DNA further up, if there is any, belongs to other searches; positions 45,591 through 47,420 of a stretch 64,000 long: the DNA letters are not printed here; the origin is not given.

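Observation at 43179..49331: GDP-D-rhamnose and amino-sugar locus interleaved with FapA and pentapeptide-repeat genes: possible flagellar or surface glycosylation island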

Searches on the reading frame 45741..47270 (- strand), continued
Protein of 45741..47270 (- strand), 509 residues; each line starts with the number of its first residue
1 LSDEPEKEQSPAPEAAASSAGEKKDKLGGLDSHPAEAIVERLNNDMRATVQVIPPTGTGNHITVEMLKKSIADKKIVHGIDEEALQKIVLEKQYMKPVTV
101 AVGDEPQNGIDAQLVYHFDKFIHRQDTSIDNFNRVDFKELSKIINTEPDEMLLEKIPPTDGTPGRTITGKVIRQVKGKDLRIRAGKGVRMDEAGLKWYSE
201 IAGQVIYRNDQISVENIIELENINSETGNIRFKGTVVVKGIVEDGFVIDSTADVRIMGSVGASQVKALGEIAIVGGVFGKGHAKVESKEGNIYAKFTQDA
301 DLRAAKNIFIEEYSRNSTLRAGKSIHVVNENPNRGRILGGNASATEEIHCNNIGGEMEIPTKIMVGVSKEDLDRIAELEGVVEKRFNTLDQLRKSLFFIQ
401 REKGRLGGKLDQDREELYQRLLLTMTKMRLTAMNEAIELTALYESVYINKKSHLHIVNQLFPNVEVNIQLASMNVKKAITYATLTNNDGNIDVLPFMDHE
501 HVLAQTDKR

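Call 50: search_protein_families(library=ncbifam, proteins=[L045:2813-3814:+, L045:3843-5063:+, L045:5133-5987:+, L045:6090-6995:+, L045:7587-9275:+, L045:9282-10001:+, L045:9998-10678:+, L045:10706-11752:+, L045:11728-12840:+, L045:12837-13697:+], max_evalue=0.00001)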
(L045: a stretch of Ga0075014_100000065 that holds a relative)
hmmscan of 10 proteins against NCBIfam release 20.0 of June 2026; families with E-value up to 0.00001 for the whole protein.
L045:2813-3814:+ (333 aa): 13 families
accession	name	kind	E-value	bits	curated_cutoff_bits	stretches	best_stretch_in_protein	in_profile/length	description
TIGR03589.1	PseB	equivalog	3.3e-143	476.5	407.75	1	4-320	3-323/324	UDP-N-acetylglucosamine 4,6-dehydratase (inverting)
TIGR04130.1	FnlA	equivalog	5.4e-71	239.2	730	1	4-282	3-285/337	UDP-N-acetylglucosamine 4,6-dehydratase/5-epimerase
TIGR04180.1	EDH_00030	hypoth_equivalog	1.3e-15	57.3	475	1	8-129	1-123/297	NAD-dependent 4,6-dehydratase LegB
TIGR03466.1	HpnA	hypoth_equivalog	1.9e-12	46.7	367.65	1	7-130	2-116/327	hopanoid-associated sugar epimerase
TIGR02622.1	CDP_4_6_dhtase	equivalog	1.6e-11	44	278.45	1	3-131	2-133/352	CDP-glucose 4,6-dehydratase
NF041293.1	G6PDh_Azf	equivalog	3.6e-11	43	400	1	5-132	2-120/252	NAD-dependent glucose-6-phosphate dehydrogenase Azf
TIGR01179.1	galE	equivalog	6.9e-11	41.6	262.3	1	8-174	2-180/332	UDP-glucose 4-epimerase GalE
TIGR01181.1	dTDP_gluc_dehyt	equivalog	5.4e-10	38.8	365.1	1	8-136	2-134/321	dTDP-glucose 4,6-dehydratase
NF042422.1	oxyalk_red_OleD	equivalog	1.1e-09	38.2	580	1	8-129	3-112/329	2-alkyl-3-oxoalkanoate reductase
TIGR01214.1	rmlD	equivalog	1.2e-09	37.6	224.05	1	8-151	2-138/285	dTDP-4-dehydrorhamnose reductase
NF052578.1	StrlDmthSdmBMthl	equivalog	3e-08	33.8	600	1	8-139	3-124/328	sterol demethylase protein SdmB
NF042423.1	oxyalk_red_Shew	equivalog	1.1e-06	27.9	580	0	7-128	10-119/331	2-alkyl-3-oxoalkanoate reductase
TIGR02197.1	heptose_epim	equivalog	1.9e-06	27.3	274.6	0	8-174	1-174/316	ADP-glyceromanno-heptose 6-epimerase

L045:3843-5063:+ (406 aa): 9 families
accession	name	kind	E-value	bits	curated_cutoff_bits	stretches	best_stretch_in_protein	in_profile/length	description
TIGR03588.1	PseC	equivalog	2.9e-145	483.9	423.5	1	27-401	2-380/380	UDP-4-amino-4,6-dideoxy-N-acetyl-beta-L-altrosamine transaminase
NF008658.2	PRK11658.1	equivalog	8.6e-108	360.3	631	1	25-401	3-377/379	UDP-4-amino-4-deoxy-L-arabinose aminotransferase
TIGR04181.1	NHT_00031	hypoth_equivalog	1.1e-72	244.9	420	1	35-380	9-357/359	LegC family aminotransferase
NF008687.0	PRK11706.1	equivalog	3.1e-71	240.1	375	1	33-400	8-373/375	dTDP-4-amino-4,6-dideoxygalactose transaminase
TIGR04427.1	PLP_DesI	equivalog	4.4e-61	207.1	650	1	12-397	6-379/390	dTDP-4-dehydro-6-deoxyglucose aminotransferase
TIGR02379.1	ECA_wecE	subfamily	7.1e-57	192.9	434.85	1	34-400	9-374/376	dTDP-4-amino-4,6-dideoxy-D-glucose transaminase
NF011936.0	PRK15407.1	equivalog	1.8e-54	185.1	423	1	24-401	34-436/440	lipopolysaccharide biosynthesis protein RfbH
NF009079.0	PRK12414.1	subfamily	1.5e-06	27.5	481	1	82-148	102-167/384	methionine aminotransferase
NF004770.0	PRK06108.1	subfamily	5.4e-06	25.5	422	1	64-179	90-212/396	pyridoxal phosphate-dependent aminotransferase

L045:5133-5987:+ (284 aa): 0 families

L045:6090-6995:+ (301 aa): 0 families

L045:7587-9275:+ (562 aa): 3 families
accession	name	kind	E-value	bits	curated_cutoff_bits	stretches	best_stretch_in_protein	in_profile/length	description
TIGR03590.1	PseG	equivalog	5e-67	226.4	153.55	1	69-347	3-280/280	UDP-2,4-diacetamido-2,4,6-trideoxy-beta-L-altropyranose hydrolase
TIGR01133.1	murG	equivalog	1.2e-09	37.7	250.25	1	242-399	186-348/353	undecaprenyldiphospho-muramoylpentapeptide beta-N-acetylglucosaminyltransferase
TIGR03585.1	PseH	equivalog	2.1e-08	34.4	93.1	1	419-547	11-139/156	UDP-4-amino-4,6-dideoxy-N-acetyl-beta-L-altrosamine N-acetyltransferase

L045:9282-10001:+ (239 aa): 3 families
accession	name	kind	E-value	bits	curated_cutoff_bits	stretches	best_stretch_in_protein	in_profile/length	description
NF005998.1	PRK08125.1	equivalog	2.2e-10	39.6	777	1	46-209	66-237/649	bifunctional UDP-4-amino-4-deoxy-L-arabinose formyltransferase/UDP-glucuronic acid oxidase ArnA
NF005414.0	PRK06988.1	equivalog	1.3e-09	37.5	316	1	48-222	70-252/311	formyltransferase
TIGR00460.1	fmt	equivalog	1.7e-07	30.7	201.5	1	69-195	93-228/315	methionyl-tRNA formyltransferase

L045:9998-10678:+ (226 aa): 5 families
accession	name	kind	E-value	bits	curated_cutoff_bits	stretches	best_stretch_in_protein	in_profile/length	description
TIGR04001.1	thiol_BshB1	equivalog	1.2e-14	54.6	182.5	1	2-221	3-220/226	bacillithiol biosynthesis deacetylase BshB1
TIGR04000.1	thiol_BshB2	equivalog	5.5e-12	45.8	195.25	1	2-189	2-186/217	bacillithiol biosynthesis deacetylase BshB2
NF002557.0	PRK02122.1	subfamily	8.4e-10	37.4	384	1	2-46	372-416/653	glucosamine-6-phosphate deaminase-like protein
TIGR03446.1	mycothiol_Mca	equivalog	2.6e-06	27.2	277.15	0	1-44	1-44/283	mycothiol conjugate amidase Mca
TIGR03445.1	mycothiol_MshB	equivalog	7.9e-06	25.9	224.35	0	4-33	1-30/284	N-acetyl-1-D-myo-inositol-2-amino-2-deoxy-alpha-D-glucopyranoside deacetylase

L045:10706-11752:+ (348 aa): 2 families
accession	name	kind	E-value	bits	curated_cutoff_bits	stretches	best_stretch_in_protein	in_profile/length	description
TIGR03586.1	PseI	equivalog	7.2e-147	488.8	340.25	1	14-340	2-327/327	pseudaminic acid synthase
TIGR03569.1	NeuB_NnaB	equivalog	1.8e-90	303.3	399.65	1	15-338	2-327/329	N-acetylneuraminate synthase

L045:11728-12840:+ (370 aa): 3 families
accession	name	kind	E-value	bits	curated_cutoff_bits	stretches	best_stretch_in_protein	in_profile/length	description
TIGR03938.2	deacetyl_PgaB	equivalog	8.5e-14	50.7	321.9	1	38-127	3-91/621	poly-beta-1,6-N-acetyl-D-glucosamine N-deacetylase PgaB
NF011177.0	PRK14582.1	equivalog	1e-06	27.3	923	0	65-128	71-135/671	poly-beta-1,6-N-acetyl-D-glucosamine N-deacetylase PgaB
TIGR03933.1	PIA_icaB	equivalog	2.5e-06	27.2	248.35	0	64-138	36-110/245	intercellular adhesin biosynthesis polysaccharide N-deacetylase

L045:12837-13697:+ (286 aa): 16 families
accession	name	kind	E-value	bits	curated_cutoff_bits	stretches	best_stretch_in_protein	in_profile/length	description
NF043040.1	corrin_prot_MT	hypoth_equivalog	7.6e-13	48.4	180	1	28-152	27-157/216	corrinoid protein-associated methyltransferase CpaM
NF045667.1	MTase_DVU1556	equivalog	6e-12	45.5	155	1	40-144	20-120/213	DVU_1556 family methyltransferase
TIGR01934.1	MenG_MenH_UbiE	subfamily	1.1e-10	41.2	158.35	1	41-143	38-142/223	ubiquinone/menaquinone biosynthesis methyltransferase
NF041820.1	daptide_MTase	equivalog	1.5e-10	41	175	1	44-151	38-150/243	daptide-type RiPP biosynthesis methyltransferase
NF001244.0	PRK00216.1-5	equivalog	2.2e-10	40.2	216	1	40-148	46-159/236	bifunctional demethylmenaquinone methyltransferase/2-methoxy-6-polyprenyl-1,4-benzoquinol methylase UbiE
NF045825.1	FAmtase_mtf2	equivalog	3.2e-10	39.6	400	1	43-158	59-171/248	fatty-acid O-methyltransferase Mtf2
NF001241.0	PRK00216.1-2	equivalog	6.2e-09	35.8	327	1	40-146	49-150/231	demethylmenaquinone methyltransferase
NF041537.1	ArsM_AhpD_UU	exception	7.4e-09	34.8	510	1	41-145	75-182/345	arsenite methyltransferase/AhpD domain selenoprotein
NF045823.1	PthPhpthDimycoMt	equivalog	2.5e-08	33.4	300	1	43-159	67-180/256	phthiotriol/phenolphthiotriol dimycocerosates methyltransferase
NF045649.1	2X_seleno_MduS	exception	1.4e-07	30.8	380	1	44-147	43-151/338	methyltransferase domain-containing selenoprotein MduS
NF047649.1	MTase_UXPK_star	exception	2.5e-07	30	460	1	40-145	75-183/283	methyltransferase/UXPK-star double selenoprotein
NF045882.1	PLipidMtase_Leg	equivalog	4.7e-07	29.8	390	1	43-146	43-146/207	phospholipid N-methyltransferase PmtA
NF041536.1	ArsM_DUF2284_UU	exception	1.3e-06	27.1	575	1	41-143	75-180/459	arsenite methyltransferase/DUF2284 domain selenoprotein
TIGR02072.1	BioC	equivalog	2.7e-06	27.4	184.95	1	44-146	36-135/244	malonyl-ACP O-methyltransferase BioC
NF002463.0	PRK01683.1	equivalog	2.7e-06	27.2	297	1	29-141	18-126/258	trans-aconitate 2-methyltransferase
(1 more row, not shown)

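Call 61: list_cluster_members(proteins=[P0001, P0003, P0006, P0007, P0008, P0010, P0011, P0012, P0013, P0014])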
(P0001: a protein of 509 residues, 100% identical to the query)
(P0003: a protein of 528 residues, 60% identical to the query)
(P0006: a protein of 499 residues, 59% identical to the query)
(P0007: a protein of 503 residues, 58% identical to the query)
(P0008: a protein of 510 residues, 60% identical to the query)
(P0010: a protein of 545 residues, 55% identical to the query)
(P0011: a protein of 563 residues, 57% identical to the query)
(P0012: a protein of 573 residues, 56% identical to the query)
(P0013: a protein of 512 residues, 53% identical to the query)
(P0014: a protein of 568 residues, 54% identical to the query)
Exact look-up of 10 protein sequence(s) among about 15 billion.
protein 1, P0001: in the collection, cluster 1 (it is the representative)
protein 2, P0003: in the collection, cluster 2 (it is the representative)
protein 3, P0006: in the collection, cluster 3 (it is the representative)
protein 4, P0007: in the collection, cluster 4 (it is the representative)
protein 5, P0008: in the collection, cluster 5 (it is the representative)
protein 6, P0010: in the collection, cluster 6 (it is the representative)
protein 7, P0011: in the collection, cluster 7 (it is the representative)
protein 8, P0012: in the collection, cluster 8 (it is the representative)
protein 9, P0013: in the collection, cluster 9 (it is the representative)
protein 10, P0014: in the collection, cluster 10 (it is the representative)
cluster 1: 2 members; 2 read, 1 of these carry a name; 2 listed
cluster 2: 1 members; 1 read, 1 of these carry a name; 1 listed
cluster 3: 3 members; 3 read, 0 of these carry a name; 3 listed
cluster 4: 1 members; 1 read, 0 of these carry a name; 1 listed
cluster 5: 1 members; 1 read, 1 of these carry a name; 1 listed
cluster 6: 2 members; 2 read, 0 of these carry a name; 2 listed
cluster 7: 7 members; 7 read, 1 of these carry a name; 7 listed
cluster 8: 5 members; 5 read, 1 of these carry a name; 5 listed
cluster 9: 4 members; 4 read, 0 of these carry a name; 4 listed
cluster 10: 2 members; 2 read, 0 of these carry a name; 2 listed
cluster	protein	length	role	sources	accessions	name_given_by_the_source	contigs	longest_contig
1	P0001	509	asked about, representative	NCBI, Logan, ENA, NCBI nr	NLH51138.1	MAG: DUF342 domain-containing protein [Myxococcales bacterium] | DUF342 domain-containing protein [Myxococcales bacterium]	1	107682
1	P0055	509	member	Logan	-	-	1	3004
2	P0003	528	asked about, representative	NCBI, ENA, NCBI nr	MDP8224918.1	MAG: FapA family protein [Candidatus Lernaella stagnicola] | FapA family protein [Candidatus Lernaella stagnicola]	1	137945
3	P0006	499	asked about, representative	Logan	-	-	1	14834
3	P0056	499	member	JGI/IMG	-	-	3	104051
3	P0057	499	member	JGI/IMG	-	-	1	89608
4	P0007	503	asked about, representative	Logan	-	-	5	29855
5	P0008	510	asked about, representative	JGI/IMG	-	uncharacterized protein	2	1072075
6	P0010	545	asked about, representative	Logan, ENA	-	-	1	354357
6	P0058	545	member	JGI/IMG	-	-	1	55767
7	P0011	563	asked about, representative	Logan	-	-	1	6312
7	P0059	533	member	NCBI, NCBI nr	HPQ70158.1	MAG TPA: FapA family protein [bacterium] | FapA family protein [bacterium]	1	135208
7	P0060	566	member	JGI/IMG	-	-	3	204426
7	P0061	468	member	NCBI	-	-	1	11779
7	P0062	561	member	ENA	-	-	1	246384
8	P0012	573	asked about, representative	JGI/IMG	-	-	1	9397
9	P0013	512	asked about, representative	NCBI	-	-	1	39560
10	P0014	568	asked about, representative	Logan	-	-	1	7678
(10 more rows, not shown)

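Call 68: find_encoding_contigs(protein=P0053, flank=5000, max_places=1)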
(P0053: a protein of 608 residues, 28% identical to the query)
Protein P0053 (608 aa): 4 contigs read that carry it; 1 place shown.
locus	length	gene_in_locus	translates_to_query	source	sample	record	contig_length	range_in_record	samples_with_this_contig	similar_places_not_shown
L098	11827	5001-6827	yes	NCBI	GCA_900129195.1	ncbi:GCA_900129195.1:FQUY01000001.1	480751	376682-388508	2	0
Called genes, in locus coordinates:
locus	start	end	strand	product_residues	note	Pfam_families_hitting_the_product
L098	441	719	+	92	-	-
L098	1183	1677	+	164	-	PF01758:SBF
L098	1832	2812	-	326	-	PF13593:SBF_like, PF01758:SBF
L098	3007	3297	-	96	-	PF13386:DsbD_2 (weak), PF02683:DsbD_TM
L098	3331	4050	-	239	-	PF00149:Metallophos, PF12850:Metallophos_2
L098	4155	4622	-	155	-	-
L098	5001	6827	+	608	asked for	PF20250:FapA_N, PF03961:FapA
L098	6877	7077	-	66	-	-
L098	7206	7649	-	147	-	PF00582:Usp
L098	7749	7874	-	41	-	-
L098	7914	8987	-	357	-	PF03601:Cons_hypoth698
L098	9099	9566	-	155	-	-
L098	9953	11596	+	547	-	PF00989:PAS (weak), PF08448:PAS_4 (weak), PF07730:HisKA_3 (faint), PF02518:HATPase_c (weak)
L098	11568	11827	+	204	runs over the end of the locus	PF00072:Response_reg, PF00196:GerE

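Call 69: find_encoding_contigs(protein=P0042, flank=5000, max_places=1)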
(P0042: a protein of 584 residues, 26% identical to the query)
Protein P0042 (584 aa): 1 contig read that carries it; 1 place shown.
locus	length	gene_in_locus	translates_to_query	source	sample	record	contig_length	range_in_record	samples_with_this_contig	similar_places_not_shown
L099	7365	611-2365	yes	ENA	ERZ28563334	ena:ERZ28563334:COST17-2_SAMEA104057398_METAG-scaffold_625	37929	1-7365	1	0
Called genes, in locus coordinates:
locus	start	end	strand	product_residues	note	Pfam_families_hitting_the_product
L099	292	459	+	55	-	-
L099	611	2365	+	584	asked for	PF20250:FapA_N, PF03961:FapA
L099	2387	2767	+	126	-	PF00072:Response_reg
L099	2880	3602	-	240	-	PF13406:SLT_2 (faint), PF01464:SLT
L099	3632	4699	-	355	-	PF01473:Choline_bind_1 (faint), PF19127:Choline_bind_3, PF19085:Choline_bind_2 (weak)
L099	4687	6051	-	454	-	PF01473:Choline_bind_1 (faint), PF19085:Choline_bind_2 (faint), PF19127:Choline_bind_3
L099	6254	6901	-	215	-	PF07238:PilZ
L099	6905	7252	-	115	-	PF01312:Bac_export_2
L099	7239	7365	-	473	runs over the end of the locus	-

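Call 74: find_homologous_proteins(query=L045:10706-11752:+, max_evalue=1e-80)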
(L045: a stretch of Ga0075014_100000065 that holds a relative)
Query L045:10706-11752:+ (348 aa): 7997 proteins with E <= 1e-80 among 8000 candidates; the best 120 are listed.
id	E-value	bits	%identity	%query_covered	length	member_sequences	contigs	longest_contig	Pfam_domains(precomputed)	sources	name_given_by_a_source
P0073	5.0e-208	708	92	99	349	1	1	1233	PF03102.21,PF08666.18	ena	-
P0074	1.6e-206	703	90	99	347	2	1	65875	PF03102.21,PF08666.18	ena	-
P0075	8.2e-191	651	84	100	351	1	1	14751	PF03102.21,PF08666.18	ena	-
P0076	1.0e-180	618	78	99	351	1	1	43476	PF03102.21,PF08666.18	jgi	jgi:N-acetylneuraminate synthase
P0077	6.4e-176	603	76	99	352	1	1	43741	PF03102.21,PF08666.18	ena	-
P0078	6.5e-176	603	76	100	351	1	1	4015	PF03102.21,PF08666.18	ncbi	ncbi:MAG: pseudaminic acid synthase [Candidatus Sulfotelmatobacter sp.]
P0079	1.5e-175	601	75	100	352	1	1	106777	PF03102.21,PF08666.18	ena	-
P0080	2.3e-175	601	77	99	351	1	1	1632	PF03102.21,PF08666.18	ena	-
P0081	5.8e-175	599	76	100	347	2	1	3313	PF03102.21,PF08666.18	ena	-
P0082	1.0e-174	599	75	100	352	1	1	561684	PF03102.21,PF08666.18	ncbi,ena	-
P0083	1.0e-174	599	75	100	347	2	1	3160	PF03102.21,PF08666.18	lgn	-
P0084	1.2e-174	598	76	100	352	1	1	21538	PF03102.21,PF08666.18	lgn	-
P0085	1.5e-174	598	77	99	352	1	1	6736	PF03102.21,PF08666.18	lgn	-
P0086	3.7e-174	597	76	100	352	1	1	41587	PF03102.21,PF08666.18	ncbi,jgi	-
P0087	7.0e-174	596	76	100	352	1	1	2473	PF03102.21,PF08666.18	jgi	-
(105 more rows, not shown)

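Call 76: search_protein_families(library=padloc, proteins=[window:45741-47270:-, L009:12380-12574:-], max_evalue=0.001)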
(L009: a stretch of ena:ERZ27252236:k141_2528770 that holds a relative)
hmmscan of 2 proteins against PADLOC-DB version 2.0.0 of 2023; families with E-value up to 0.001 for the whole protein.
window:45741-47270:- (509 aa): 0 families

L009:12380-12574:- (64 aa): 1 family
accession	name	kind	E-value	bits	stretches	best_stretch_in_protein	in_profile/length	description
PDLC04133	mad1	-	1.8e-08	32.5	1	1-55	1-53/60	mads_1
